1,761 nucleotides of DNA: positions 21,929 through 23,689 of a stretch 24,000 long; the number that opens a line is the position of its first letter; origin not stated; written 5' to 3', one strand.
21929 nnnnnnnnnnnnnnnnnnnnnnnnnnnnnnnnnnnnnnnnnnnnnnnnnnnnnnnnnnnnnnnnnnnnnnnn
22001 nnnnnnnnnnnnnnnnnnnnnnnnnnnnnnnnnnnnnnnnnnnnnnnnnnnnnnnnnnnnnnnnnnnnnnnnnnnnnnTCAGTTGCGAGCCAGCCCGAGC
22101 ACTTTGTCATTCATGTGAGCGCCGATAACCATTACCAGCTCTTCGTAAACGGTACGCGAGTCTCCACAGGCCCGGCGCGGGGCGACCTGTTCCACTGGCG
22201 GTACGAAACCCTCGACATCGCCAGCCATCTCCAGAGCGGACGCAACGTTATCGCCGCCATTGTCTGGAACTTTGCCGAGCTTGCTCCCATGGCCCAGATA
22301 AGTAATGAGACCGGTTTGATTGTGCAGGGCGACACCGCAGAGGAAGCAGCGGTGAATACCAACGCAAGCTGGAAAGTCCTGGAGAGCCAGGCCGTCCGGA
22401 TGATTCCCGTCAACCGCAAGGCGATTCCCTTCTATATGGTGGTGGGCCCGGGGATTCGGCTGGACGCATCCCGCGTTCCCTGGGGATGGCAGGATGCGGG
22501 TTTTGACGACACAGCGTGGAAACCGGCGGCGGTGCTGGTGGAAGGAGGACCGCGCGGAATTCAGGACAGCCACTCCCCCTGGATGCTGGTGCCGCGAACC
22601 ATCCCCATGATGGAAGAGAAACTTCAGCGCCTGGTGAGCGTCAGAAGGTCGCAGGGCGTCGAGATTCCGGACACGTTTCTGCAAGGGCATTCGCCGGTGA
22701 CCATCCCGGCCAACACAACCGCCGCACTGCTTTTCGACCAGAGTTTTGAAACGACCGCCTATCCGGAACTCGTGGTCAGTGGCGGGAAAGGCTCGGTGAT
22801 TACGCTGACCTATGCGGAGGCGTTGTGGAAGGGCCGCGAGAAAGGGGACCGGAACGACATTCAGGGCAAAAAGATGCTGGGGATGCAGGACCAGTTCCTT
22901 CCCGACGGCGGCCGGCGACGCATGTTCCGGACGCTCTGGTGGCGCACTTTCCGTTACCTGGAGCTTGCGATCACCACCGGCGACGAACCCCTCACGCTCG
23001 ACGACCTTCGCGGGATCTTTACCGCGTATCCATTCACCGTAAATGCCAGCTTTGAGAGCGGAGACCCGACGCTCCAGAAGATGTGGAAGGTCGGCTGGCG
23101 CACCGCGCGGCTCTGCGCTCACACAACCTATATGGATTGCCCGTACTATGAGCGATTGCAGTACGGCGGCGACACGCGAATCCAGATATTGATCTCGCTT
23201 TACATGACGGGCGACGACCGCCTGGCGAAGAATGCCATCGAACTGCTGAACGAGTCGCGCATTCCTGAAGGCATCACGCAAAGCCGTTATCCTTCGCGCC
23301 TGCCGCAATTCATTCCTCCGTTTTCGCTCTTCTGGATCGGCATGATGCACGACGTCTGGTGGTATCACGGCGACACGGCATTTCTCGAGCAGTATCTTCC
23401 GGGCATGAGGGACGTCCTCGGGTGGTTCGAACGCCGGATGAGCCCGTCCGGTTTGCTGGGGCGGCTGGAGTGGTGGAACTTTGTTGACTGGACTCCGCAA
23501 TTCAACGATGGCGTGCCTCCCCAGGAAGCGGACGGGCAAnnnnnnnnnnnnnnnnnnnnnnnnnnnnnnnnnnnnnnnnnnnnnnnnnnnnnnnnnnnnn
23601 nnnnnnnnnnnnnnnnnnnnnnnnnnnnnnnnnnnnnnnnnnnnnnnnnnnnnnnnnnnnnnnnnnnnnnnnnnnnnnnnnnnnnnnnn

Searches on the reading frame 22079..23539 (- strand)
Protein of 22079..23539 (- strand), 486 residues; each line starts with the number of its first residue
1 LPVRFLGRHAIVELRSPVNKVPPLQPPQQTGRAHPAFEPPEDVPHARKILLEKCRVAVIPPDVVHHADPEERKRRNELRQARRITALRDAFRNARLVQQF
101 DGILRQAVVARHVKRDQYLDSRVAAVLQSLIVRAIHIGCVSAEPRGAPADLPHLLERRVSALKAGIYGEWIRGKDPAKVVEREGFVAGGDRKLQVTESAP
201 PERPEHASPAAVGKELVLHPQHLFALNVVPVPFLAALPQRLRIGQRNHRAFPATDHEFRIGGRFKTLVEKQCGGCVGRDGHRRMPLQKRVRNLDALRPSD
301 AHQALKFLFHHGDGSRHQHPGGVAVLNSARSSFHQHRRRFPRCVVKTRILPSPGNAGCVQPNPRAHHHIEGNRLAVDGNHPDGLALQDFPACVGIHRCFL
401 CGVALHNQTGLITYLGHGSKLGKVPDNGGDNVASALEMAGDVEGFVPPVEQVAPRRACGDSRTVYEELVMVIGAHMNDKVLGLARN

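Call 5: search_protein_families(library=ncbifam, proteins=[window:22079-23539:-], max_evalue=0.00001)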
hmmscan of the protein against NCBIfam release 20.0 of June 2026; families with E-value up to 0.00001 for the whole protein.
window:22079-23539:- (486 aa): 0 families

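Call 6: search_protein_families(library=pfam, proteins=[window:22079-23539:-], max_evalue=0.00001)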
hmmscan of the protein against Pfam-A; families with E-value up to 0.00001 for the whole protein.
window:22079-23539:- (486 aa): 0 families

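Call 61: search_protein_families(library=pfam, proteins=[window:22079-23539:-], max_evalue=0.001)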
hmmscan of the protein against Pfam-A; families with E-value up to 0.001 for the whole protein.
window:22079-23539:- (486 aa): 0 families

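Call 75: find_encoding_contigs(protein=window:22079-23539:-, flank=10000, max_places=1)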
Protein window:22079-23539:- (486 aa): no gene with exactly this product is on record in the collection.
